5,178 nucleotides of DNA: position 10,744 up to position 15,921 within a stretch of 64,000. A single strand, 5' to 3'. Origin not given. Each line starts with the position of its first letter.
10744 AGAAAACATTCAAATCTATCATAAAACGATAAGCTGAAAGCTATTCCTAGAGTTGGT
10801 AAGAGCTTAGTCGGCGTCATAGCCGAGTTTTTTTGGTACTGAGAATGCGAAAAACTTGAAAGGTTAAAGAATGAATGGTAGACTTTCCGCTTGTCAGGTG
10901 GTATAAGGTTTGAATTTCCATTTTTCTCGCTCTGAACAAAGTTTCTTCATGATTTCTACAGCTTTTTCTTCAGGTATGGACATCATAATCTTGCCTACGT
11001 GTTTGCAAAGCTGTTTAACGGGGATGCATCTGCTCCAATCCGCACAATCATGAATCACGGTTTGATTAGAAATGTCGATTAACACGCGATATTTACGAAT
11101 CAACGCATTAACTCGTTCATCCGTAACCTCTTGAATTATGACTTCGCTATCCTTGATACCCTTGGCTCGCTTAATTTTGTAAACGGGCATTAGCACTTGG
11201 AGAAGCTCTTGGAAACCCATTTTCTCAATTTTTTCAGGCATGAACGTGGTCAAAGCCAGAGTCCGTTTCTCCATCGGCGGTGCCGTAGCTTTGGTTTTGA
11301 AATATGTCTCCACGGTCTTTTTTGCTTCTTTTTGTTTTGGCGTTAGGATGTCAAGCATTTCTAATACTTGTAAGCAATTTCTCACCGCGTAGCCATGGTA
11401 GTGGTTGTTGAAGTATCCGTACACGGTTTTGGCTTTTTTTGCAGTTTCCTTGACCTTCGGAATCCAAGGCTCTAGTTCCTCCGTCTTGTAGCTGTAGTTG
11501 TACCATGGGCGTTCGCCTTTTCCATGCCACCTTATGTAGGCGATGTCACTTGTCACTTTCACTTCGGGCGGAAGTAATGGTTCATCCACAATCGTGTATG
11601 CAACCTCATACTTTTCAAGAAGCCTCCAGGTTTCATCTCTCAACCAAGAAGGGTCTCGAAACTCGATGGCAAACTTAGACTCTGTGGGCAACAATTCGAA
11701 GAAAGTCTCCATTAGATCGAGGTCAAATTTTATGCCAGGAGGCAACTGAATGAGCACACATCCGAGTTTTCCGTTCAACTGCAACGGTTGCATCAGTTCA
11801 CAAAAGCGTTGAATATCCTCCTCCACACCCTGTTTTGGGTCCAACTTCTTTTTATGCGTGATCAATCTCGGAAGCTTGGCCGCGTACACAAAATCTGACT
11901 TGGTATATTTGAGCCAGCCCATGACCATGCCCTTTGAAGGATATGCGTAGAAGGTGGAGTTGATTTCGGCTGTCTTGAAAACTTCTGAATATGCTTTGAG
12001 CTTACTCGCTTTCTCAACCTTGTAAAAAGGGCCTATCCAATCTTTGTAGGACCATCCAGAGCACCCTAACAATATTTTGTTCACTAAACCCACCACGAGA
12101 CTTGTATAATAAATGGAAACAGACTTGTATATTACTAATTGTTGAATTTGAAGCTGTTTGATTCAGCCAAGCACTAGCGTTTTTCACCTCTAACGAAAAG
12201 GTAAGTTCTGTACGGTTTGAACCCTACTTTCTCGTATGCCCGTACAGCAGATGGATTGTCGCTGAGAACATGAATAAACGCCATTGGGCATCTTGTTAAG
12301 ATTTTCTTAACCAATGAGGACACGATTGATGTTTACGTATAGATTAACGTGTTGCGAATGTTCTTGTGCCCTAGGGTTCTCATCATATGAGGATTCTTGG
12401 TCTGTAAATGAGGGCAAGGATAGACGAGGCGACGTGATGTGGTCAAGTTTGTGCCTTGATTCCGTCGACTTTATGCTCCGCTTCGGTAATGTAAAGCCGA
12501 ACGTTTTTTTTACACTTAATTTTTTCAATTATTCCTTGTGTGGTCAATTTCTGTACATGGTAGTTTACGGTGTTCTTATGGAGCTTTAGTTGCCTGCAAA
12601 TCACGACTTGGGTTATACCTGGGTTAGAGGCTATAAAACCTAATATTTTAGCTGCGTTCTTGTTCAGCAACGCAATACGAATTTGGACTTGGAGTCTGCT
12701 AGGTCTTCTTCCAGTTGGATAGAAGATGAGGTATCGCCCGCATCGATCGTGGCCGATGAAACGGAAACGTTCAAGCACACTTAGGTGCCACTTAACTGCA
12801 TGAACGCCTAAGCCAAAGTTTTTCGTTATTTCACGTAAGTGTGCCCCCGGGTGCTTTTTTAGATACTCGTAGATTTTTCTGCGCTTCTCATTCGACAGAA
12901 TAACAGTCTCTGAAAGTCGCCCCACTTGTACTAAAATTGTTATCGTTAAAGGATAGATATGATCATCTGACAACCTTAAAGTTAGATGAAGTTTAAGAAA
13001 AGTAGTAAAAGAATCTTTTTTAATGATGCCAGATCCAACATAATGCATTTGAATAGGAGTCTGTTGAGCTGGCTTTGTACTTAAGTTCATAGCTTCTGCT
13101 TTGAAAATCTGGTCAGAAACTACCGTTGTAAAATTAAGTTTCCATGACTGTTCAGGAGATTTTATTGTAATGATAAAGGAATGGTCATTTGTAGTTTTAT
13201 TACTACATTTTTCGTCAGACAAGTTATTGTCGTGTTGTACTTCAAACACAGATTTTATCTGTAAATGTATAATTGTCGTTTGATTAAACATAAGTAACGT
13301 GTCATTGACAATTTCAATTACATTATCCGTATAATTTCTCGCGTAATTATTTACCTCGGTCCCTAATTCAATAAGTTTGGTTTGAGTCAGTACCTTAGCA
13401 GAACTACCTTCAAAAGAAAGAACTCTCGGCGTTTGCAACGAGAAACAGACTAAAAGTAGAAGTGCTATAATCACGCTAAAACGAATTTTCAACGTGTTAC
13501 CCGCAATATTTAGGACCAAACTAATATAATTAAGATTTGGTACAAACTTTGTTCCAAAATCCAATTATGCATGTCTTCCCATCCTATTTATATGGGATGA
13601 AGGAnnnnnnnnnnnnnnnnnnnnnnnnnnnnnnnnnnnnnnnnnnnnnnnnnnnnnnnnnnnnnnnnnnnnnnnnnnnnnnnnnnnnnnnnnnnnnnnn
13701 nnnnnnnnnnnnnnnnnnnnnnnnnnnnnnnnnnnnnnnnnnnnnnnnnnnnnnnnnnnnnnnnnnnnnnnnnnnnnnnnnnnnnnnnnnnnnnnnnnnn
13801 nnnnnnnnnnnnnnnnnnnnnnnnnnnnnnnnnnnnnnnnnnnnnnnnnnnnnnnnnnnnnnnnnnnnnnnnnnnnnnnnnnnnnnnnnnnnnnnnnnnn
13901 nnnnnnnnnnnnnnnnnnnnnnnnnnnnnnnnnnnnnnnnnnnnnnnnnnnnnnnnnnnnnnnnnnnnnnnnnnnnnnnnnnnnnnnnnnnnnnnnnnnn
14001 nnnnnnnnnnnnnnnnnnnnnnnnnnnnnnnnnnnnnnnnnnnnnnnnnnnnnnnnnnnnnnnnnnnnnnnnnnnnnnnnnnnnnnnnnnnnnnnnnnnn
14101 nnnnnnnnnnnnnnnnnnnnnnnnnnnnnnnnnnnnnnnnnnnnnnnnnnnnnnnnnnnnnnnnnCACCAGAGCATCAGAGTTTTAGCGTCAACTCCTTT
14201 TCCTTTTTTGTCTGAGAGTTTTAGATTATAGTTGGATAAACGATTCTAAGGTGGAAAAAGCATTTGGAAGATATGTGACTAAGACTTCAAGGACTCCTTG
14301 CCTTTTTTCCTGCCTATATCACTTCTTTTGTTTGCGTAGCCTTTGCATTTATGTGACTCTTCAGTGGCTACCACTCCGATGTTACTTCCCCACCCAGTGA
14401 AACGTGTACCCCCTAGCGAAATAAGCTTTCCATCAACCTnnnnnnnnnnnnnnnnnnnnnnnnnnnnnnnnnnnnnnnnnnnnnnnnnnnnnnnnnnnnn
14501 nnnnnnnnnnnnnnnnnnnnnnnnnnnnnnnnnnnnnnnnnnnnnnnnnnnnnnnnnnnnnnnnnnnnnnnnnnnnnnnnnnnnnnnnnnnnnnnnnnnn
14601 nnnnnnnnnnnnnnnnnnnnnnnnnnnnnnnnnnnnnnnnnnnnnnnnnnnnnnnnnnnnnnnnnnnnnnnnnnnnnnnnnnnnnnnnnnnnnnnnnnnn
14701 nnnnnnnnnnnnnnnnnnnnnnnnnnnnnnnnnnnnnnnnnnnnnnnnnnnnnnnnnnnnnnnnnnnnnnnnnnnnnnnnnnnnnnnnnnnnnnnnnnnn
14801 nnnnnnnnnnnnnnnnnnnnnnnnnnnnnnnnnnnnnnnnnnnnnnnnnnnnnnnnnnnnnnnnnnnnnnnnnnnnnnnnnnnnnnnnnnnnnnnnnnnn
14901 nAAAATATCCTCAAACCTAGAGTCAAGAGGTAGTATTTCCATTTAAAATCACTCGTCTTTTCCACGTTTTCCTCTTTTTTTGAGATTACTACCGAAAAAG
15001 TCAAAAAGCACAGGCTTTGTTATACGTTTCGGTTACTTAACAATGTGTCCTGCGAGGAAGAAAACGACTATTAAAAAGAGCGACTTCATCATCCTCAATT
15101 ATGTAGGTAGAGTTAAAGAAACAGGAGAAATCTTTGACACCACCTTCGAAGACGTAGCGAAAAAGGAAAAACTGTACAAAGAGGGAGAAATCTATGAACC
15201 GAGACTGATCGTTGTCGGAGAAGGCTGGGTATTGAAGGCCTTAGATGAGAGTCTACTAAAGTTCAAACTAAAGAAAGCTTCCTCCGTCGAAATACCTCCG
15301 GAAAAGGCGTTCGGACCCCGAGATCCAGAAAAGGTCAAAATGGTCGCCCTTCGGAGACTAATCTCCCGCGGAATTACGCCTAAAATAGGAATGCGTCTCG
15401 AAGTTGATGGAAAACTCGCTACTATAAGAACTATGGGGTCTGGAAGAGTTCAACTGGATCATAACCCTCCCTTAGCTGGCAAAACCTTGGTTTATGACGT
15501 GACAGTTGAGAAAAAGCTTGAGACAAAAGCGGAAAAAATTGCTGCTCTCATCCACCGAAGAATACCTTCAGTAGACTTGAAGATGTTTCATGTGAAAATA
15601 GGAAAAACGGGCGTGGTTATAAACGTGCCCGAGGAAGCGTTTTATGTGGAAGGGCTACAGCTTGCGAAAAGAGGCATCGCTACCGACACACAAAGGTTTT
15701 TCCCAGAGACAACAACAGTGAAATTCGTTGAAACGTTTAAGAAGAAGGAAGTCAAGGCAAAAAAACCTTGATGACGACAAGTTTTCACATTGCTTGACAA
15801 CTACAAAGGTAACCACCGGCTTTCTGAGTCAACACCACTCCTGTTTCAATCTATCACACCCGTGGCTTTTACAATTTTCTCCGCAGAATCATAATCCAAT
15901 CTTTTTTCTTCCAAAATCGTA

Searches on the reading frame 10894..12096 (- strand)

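Call 30: search_protein_families(library=pfam, proteins=[window:10894-12096:-], max_evalue=0.00001)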
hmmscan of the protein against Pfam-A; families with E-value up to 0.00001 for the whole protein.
window:10894-12096:- (400 aa): 1 family
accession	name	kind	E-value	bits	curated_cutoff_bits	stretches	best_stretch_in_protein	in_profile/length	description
PF01904.24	DUF72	-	3.7e-64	217.2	25.3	1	27-246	5-216/217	Protein of unknown function DUF72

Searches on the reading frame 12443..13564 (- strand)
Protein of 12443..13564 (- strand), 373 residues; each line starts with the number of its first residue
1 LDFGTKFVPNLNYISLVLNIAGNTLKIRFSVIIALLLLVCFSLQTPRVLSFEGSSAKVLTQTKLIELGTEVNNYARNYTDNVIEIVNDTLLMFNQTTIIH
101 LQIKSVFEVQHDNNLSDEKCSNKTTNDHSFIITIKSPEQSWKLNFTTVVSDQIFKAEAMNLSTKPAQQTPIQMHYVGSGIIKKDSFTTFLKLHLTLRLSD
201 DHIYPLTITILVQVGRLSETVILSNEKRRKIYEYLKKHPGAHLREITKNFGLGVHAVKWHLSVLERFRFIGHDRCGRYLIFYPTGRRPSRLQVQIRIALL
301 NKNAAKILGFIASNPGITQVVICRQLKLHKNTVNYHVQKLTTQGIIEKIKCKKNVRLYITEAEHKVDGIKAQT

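Call 30: search_protein_families(library=pfam, proteins=[window:12443-13564:-], max_evalue=0.00001)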
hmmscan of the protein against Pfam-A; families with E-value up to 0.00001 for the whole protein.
window:12443-13564:- (373 aa): 4 families
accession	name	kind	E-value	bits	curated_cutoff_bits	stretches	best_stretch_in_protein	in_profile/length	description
PF13412.12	HTH_24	-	6.3e-17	61.3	21.9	1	301-347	2-48/48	Winged helix-turn-helix DNA-binding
PF12840.13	HTH_20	-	3.2e-12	46.6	27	1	299-348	1-50/51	Helix-turn-helix domain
PF24266.1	HTH_HVO_0163_N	-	3.5e-12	46.6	31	1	225-284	1-60/70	HVO_0163, N-terminal HTH domain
PF12802.13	MarR_2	-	3e-09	37.3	27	1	304-350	7-54/61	MarR family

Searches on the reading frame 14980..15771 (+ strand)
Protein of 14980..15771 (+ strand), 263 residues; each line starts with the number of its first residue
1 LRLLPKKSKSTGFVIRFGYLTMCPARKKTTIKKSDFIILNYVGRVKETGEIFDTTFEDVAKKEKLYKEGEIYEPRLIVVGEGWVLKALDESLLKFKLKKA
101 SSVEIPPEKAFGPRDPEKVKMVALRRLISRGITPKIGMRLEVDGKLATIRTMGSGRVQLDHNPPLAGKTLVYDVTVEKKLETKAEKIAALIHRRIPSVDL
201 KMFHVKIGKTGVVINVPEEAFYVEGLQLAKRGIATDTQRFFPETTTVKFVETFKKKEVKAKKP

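Call 33: search_protein_families(library=pfam, proteins=[window:14980-15771:+], max_evalue=0.001)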
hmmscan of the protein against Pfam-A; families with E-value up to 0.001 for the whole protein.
window:14980-15771:+ (263 aa): 3 families
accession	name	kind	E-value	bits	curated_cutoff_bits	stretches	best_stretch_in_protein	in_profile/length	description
PF18046.7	FKBP26_C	-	3e-13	50.2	27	1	184-254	2-72/72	FKBP26_C-terminal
PF00254.34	FKBP_C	-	7e-09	36.3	21.1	1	28-118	2-78/94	FKBP-type peptidyl-prolyl cis-trans isomerase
PF22199.2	FKBP26_IF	-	6e-08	33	27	1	122-165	3-46/46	FKBP26, IF domain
